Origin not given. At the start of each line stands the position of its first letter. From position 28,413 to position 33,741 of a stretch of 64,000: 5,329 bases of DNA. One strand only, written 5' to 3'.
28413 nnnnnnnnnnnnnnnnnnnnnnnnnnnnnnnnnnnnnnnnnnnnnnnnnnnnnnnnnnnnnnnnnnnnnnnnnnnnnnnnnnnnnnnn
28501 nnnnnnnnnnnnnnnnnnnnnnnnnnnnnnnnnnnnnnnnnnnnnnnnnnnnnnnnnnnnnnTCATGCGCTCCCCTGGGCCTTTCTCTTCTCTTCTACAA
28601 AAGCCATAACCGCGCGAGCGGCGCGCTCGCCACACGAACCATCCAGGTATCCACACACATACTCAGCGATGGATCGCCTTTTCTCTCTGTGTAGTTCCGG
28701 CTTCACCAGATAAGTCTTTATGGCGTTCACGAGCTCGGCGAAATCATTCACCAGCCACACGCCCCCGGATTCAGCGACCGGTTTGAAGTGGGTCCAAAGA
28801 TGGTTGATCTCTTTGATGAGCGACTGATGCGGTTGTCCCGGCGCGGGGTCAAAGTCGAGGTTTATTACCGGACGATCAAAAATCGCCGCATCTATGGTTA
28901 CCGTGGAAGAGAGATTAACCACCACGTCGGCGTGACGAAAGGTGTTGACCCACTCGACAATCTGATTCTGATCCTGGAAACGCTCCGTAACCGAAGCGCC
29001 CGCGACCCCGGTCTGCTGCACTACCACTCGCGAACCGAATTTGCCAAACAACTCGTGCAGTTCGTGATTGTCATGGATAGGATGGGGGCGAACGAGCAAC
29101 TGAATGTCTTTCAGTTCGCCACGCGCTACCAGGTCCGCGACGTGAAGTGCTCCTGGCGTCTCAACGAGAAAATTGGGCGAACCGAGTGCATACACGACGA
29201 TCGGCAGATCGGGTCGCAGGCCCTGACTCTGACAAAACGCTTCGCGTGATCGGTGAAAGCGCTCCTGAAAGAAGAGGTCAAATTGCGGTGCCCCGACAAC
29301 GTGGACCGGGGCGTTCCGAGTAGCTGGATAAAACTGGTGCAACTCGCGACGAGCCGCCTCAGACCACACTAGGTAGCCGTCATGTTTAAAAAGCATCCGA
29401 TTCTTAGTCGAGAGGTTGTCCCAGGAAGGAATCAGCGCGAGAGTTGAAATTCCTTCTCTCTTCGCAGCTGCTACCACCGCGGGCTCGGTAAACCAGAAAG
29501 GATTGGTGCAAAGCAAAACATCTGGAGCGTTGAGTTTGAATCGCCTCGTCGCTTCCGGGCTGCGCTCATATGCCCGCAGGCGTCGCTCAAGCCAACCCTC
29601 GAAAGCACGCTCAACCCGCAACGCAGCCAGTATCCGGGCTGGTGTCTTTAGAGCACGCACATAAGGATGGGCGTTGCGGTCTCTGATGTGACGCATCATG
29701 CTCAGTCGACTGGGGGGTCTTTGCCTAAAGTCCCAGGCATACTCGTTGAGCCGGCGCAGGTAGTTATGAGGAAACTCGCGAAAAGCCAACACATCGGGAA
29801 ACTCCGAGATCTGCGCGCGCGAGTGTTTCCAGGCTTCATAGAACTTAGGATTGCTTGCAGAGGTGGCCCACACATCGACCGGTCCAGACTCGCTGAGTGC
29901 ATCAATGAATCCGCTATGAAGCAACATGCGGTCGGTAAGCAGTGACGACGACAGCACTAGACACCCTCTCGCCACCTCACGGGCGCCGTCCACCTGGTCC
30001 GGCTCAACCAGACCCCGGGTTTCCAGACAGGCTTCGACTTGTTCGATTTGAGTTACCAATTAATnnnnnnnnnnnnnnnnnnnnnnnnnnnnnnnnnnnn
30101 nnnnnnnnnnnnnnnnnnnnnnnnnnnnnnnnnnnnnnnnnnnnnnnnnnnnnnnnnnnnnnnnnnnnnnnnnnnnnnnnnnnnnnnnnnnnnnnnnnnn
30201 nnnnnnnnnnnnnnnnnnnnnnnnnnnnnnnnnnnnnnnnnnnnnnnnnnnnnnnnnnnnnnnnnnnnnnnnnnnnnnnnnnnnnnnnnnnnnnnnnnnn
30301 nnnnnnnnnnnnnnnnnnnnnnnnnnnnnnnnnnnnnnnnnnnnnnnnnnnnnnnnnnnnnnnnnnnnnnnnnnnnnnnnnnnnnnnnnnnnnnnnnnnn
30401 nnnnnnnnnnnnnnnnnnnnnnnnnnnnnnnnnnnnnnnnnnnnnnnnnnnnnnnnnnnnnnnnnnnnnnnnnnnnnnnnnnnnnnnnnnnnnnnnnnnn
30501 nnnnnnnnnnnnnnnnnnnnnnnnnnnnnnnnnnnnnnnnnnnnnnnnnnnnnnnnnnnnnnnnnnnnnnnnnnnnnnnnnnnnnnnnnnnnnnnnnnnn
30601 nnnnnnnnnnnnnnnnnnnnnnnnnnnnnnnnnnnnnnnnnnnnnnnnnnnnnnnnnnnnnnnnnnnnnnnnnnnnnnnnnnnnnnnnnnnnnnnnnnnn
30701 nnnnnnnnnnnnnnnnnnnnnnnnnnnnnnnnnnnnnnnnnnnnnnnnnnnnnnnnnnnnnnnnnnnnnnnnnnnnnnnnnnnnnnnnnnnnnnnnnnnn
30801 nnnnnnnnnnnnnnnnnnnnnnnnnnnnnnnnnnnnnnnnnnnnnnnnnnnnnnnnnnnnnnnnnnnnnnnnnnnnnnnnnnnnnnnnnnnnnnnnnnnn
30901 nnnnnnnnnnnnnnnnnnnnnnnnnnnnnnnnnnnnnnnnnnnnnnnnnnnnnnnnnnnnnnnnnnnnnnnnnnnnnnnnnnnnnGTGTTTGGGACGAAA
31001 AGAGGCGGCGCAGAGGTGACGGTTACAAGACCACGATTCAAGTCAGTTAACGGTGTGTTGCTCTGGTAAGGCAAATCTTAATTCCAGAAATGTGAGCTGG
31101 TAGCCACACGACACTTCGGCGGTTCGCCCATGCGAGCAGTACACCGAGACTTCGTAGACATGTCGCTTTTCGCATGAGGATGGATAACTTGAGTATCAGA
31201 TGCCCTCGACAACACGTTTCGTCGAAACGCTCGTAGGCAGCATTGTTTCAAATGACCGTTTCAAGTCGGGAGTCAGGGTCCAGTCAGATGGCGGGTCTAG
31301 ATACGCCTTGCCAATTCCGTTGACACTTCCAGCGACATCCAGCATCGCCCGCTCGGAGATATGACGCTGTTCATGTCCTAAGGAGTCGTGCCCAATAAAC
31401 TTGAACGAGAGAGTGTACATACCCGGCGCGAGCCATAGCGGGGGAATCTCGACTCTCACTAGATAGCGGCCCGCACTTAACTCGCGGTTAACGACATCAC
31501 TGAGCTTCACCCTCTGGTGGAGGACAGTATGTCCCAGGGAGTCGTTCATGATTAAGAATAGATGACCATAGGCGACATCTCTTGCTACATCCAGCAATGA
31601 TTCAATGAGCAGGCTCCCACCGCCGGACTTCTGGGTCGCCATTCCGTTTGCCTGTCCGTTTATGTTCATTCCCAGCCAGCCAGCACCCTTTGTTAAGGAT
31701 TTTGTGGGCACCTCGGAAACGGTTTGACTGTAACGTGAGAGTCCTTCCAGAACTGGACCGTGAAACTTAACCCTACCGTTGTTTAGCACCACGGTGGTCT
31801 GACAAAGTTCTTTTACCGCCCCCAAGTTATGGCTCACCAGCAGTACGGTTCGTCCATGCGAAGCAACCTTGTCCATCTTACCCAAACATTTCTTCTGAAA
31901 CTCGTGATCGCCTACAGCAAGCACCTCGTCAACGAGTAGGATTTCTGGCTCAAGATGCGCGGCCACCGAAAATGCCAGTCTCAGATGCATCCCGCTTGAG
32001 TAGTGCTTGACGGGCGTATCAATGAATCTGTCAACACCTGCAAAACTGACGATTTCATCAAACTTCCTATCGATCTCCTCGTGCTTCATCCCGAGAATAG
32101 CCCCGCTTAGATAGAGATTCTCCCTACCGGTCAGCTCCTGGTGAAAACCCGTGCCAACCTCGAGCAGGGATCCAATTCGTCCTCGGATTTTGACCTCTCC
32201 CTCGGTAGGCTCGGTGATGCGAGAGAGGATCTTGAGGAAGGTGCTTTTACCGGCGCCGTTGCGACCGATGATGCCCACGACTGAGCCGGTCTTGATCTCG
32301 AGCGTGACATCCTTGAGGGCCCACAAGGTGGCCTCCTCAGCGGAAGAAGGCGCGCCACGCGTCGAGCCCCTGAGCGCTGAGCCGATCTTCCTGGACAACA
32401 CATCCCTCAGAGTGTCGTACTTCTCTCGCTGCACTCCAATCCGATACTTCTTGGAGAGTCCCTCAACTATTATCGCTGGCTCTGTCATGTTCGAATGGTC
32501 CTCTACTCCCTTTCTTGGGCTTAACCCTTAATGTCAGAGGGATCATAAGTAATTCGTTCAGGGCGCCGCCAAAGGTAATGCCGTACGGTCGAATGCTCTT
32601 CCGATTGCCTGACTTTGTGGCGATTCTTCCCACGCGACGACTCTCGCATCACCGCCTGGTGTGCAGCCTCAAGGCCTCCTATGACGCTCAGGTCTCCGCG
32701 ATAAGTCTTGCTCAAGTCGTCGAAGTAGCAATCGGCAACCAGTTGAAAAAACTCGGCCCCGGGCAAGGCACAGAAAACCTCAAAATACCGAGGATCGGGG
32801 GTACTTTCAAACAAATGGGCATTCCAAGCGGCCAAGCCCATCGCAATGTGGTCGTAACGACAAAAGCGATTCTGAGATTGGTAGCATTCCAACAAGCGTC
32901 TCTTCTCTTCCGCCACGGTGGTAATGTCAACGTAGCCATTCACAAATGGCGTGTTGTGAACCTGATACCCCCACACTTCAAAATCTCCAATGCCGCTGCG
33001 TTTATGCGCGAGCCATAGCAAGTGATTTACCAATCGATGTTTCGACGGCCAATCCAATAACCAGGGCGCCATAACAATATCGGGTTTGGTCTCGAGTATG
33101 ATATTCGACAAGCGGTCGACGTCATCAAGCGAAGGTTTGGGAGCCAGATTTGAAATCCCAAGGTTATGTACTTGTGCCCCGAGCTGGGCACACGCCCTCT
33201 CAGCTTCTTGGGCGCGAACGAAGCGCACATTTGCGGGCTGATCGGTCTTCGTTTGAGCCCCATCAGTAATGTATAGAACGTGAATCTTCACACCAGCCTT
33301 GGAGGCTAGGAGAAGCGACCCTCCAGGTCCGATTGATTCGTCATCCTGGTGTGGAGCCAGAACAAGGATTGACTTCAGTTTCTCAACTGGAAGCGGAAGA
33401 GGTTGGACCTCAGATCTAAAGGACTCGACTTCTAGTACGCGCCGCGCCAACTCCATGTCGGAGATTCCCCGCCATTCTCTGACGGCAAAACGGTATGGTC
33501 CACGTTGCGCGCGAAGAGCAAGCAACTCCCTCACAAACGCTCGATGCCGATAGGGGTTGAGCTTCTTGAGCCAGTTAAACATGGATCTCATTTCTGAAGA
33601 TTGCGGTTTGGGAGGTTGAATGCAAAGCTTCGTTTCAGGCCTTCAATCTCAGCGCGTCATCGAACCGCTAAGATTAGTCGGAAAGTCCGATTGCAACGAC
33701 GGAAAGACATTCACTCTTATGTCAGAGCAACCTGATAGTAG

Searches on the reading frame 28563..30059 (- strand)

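Call 46: search_protein_families(library=pfam, proteins=[window:28563-30059:-], max_evalue=0.001)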
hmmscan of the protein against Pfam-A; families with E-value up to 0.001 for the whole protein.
window:28563-30059:- (498 aa): 1 family
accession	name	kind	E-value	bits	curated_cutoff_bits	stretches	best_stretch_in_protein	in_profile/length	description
PF04464.20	Glyphos_transf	-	1.4e-05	24.7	22.1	1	230-485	139-366/367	CDP-Glycerol:Poly(glycerophosphate) glycerophosphotransferase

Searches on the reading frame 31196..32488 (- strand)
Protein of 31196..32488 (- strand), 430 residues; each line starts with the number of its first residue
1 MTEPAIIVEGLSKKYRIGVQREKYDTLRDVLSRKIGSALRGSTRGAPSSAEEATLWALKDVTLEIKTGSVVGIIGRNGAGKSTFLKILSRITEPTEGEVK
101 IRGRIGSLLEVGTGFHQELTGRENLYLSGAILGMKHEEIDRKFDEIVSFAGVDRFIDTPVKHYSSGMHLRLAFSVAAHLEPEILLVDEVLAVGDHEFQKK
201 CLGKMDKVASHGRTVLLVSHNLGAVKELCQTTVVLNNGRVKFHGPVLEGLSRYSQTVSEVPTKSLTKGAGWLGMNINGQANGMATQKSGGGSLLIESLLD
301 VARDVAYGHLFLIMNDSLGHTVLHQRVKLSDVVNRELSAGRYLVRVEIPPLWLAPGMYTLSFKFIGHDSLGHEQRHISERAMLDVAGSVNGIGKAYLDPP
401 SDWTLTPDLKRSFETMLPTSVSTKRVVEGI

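Call 46: search_protein_families(library=pfam, proteins=[window:31196-32488:-], max_evalue=0.001)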
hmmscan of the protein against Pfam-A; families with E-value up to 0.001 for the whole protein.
window:31196-32488:- (430 aa): 2 families
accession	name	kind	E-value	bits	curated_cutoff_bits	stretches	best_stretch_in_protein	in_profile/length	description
PF00005.33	ABC_tran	-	2.1e-21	77.4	25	1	58-189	1-135/137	ABC transporter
PF13304.12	AAA_21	-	2.3e-05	25.1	27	1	71-91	2-22/304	AAA domain, putative AbiEii toxin, Type IV TA system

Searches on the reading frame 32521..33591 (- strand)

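Call 48: search_protein_families(library=pfam, proteins=[window:32521-33591:-], max_evalue=0.001)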
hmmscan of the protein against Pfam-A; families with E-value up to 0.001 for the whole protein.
window:32521-33591:- (356 aa): 1 family
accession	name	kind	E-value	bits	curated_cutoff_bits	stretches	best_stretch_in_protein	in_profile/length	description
PF02585.22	PIG-L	-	1.6e-18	67.9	28.2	1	76-193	1-126/129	GlcNAc-PI de-N-acetylase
